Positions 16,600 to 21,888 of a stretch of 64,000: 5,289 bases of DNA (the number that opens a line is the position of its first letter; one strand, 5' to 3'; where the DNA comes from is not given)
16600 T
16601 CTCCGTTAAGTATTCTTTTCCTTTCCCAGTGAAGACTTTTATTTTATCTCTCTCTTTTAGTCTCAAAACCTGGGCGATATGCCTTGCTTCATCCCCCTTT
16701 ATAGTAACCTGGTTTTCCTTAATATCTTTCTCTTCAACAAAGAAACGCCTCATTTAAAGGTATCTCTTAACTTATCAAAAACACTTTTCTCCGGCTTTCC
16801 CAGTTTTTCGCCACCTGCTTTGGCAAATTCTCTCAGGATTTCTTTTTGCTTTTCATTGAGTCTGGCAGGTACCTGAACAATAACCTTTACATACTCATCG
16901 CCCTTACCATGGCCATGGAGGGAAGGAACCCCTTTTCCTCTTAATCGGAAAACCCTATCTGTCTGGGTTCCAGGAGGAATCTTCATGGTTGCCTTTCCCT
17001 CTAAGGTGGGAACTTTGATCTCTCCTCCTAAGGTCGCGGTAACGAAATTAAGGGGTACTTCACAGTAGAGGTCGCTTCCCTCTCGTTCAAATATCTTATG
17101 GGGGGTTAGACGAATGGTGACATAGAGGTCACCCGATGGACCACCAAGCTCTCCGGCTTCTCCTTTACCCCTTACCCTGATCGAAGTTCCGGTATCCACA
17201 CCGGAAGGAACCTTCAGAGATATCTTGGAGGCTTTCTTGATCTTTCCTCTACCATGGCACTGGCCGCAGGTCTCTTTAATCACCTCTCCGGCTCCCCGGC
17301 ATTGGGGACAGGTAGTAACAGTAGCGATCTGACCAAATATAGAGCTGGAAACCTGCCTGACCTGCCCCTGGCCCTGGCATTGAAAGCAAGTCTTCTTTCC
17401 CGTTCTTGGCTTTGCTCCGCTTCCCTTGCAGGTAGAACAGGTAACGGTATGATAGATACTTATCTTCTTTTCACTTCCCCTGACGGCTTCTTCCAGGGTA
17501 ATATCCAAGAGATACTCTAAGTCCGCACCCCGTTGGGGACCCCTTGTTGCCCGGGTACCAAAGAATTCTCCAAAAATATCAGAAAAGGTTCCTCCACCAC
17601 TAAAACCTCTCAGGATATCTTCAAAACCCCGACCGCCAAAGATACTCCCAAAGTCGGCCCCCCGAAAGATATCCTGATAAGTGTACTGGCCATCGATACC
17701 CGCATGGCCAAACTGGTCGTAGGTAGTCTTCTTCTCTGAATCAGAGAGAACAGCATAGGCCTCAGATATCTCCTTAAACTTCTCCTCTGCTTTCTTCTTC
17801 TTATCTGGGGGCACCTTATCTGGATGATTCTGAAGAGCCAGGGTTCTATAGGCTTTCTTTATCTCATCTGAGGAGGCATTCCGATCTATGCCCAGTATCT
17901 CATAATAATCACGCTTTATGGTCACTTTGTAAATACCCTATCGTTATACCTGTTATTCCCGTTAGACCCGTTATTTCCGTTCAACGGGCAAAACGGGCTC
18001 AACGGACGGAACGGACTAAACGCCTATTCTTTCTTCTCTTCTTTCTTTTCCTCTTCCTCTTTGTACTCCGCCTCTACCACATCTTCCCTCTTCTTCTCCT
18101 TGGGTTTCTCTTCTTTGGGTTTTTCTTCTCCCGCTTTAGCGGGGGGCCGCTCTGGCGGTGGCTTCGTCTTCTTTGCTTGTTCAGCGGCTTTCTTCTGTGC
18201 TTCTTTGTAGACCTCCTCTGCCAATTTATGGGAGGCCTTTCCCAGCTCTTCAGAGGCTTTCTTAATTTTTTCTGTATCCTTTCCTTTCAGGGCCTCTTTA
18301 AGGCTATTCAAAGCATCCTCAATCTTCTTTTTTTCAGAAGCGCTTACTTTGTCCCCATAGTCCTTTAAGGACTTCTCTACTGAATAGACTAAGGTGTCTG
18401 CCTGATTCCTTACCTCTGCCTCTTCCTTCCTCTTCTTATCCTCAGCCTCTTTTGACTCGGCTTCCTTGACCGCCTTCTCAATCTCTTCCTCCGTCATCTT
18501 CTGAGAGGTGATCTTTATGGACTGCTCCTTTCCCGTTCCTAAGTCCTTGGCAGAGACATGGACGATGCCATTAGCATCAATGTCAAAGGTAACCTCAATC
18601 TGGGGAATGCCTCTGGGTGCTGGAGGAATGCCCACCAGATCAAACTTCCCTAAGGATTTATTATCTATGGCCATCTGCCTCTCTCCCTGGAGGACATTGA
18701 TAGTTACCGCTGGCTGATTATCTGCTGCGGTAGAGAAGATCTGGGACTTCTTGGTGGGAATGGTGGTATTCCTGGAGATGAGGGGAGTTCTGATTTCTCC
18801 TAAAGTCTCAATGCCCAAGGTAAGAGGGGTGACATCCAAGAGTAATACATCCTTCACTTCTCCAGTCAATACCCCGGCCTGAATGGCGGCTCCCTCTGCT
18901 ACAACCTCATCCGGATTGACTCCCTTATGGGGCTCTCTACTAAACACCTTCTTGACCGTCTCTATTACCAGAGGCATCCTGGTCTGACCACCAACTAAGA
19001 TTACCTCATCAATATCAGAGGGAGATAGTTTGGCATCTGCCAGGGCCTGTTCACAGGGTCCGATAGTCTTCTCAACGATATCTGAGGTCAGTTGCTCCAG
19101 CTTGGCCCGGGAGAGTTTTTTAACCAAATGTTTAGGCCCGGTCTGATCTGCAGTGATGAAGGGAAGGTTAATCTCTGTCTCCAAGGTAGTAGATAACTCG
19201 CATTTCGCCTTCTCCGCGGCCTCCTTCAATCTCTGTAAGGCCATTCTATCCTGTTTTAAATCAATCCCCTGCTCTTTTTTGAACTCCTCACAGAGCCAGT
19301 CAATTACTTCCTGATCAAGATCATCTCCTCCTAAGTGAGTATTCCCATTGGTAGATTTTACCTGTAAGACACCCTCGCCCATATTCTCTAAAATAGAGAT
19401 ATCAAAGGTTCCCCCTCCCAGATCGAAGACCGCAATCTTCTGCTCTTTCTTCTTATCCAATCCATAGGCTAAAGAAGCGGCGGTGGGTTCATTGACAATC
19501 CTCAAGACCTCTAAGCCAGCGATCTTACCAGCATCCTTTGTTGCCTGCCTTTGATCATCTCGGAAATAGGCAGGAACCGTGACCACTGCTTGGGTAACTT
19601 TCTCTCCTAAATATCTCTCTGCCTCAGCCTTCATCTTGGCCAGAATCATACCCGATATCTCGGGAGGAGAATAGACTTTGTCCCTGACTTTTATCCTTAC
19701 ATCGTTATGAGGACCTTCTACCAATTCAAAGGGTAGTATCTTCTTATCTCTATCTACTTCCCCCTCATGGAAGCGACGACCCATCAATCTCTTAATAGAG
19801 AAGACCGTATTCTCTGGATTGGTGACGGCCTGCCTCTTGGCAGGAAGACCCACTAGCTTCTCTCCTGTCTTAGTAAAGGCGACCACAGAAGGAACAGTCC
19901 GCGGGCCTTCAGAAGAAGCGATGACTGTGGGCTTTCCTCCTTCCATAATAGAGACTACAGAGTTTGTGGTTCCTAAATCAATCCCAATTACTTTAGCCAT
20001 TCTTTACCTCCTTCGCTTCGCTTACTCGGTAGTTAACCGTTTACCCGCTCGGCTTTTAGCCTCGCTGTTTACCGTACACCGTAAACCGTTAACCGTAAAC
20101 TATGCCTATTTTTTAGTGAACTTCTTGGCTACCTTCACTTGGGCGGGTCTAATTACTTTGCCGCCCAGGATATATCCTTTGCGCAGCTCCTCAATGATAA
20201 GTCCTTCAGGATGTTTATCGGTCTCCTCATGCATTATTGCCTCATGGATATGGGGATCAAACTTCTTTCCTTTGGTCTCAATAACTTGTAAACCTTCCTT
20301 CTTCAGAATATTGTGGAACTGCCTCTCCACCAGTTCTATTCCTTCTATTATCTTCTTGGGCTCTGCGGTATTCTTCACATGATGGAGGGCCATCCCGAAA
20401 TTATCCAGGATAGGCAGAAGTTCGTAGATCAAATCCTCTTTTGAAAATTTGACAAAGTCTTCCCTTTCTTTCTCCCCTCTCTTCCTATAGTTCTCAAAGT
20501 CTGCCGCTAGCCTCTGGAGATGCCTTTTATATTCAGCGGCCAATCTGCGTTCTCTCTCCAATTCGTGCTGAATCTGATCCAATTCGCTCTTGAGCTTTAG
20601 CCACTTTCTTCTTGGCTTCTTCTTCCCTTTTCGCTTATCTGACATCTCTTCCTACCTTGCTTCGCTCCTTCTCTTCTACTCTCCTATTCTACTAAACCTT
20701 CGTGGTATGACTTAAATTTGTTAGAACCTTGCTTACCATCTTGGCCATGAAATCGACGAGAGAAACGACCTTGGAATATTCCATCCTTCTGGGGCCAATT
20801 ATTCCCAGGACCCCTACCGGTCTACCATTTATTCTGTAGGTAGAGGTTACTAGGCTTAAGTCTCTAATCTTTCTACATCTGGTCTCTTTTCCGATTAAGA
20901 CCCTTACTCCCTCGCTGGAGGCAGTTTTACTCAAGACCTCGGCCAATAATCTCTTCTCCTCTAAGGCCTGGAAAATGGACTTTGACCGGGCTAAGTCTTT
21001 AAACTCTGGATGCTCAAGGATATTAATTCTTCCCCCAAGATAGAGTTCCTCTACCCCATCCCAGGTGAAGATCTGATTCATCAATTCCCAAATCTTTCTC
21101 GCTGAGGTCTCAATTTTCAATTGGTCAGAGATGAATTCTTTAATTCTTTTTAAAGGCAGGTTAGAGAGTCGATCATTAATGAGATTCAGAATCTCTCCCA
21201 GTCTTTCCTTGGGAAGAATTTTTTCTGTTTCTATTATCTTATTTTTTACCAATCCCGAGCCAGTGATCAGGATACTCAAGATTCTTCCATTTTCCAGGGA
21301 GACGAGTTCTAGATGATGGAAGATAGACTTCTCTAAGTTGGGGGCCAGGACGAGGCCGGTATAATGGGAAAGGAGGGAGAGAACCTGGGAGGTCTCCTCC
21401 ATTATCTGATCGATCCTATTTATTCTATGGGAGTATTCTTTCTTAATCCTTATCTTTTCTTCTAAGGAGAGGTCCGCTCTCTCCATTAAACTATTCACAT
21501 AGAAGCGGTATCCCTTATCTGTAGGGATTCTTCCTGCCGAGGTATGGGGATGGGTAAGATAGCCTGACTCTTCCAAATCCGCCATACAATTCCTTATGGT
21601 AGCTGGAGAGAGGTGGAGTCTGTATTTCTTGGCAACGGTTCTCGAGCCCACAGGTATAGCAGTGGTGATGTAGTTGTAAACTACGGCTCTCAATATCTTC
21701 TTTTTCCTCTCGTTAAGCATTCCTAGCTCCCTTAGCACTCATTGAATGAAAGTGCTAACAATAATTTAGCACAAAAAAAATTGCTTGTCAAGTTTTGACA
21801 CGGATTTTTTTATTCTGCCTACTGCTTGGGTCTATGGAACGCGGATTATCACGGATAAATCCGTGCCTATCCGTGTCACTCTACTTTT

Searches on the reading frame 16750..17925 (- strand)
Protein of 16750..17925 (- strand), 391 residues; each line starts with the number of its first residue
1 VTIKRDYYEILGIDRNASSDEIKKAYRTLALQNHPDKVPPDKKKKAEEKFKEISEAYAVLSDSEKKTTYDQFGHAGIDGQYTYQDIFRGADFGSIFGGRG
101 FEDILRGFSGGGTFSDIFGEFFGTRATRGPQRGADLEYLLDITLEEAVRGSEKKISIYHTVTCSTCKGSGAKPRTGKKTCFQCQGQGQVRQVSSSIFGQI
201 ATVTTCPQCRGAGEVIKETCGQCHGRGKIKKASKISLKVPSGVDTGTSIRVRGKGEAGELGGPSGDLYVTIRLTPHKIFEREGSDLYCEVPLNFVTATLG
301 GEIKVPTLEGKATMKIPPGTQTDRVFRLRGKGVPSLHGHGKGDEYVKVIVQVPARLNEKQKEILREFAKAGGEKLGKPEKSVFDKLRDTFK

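Call 28: search_protein_families(library=pfam, proteins=[window:16750-17925:-], max_evalue=0.0001)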
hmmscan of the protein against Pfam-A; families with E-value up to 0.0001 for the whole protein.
window:16750-17925:- (391 aa): 3 families
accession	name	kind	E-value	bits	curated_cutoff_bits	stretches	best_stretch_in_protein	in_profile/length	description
PF01556.23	DnaJ_C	-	2.8e-52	177.2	26.6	1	136-353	1-152/152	DnaJ C terminal domain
PF00226.36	DnaJ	-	5e-26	91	27.8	1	6-70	1-63/63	DnaJ domain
PF00684.25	DnaJ_CXXCXGXG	-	1e-15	58.2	32.7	1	163-227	1-65/65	DnaJ central domain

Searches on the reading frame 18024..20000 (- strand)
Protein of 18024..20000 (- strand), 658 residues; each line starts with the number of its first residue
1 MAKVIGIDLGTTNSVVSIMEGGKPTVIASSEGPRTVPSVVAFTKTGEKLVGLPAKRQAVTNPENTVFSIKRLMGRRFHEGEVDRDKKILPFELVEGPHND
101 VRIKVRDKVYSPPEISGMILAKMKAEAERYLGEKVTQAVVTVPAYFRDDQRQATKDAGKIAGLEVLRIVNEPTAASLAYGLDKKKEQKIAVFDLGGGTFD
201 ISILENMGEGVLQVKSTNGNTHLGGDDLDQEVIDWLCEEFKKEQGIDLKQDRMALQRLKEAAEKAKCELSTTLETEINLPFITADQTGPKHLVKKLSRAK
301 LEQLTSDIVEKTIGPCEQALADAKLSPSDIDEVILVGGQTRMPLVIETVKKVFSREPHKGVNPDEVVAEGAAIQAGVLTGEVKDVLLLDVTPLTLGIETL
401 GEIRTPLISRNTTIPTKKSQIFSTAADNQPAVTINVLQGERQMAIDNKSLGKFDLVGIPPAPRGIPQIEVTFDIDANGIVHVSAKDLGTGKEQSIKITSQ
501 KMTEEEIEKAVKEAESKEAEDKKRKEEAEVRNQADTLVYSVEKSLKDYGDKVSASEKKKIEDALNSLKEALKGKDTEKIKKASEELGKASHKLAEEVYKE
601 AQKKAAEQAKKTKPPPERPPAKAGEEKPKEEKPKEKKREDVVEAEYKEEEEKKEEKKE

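Call 28: search_protein_families(library=pfam, proteins=[window:18024-20000:-], max_evalue=0.0001)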
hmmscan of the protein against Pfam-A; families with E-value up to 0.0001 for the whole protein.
window:18024-20000:- (658 aa): 2 families
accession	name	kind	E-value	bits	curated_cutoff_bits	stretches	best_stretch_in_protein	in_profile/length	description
PF00012.26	HSP70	-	4.2e-261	867.9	20.6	1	4-598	1-598/599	Hsp70 protein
PF06723.19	MreB_Mbl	-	5.4e-13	48.9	27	1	134-373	92-317/327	MreB/Mbl protein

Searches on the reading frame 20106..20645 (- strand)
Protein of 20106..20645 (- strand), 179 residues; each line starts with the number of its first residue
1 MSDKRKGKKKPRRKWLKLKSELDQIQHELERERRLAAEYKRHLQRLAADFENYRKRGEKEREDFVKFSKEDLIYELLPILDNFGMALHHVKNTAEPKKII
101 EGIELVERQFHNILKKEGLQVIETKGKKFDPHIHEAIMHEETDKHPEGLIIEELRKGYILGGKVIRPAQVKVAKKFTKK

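Call 28: search_protein_families(library=pfam, proteins=[window:20106-20645:-], max_evalue=0.0001)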
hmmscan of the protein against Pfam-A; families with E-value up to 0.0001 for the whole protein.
window:20106-20645:- (179 aa): 1 family
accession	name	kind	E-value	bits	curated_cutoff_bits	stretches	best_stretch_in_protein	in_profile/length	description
PF01025.24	GrpE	-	1.6e-51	174.7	25.8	1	17-174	8-165/165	GrpE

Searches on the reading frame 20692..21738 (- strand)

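Call 28: search_protein_families(library=pfam, proteins=[window:20692-21738:-], max_evalue=0.0001)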
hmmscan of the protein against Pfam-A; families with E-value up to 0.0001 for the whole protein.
window:20692-21738:- (348 aa): 1 family
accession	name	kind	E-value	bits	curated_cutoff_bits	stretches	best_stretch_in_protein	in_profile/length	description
PF01628.27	HrcA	-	2.5e-58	198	22.2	1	110-325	1-215/215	HrcA protein C terminal domain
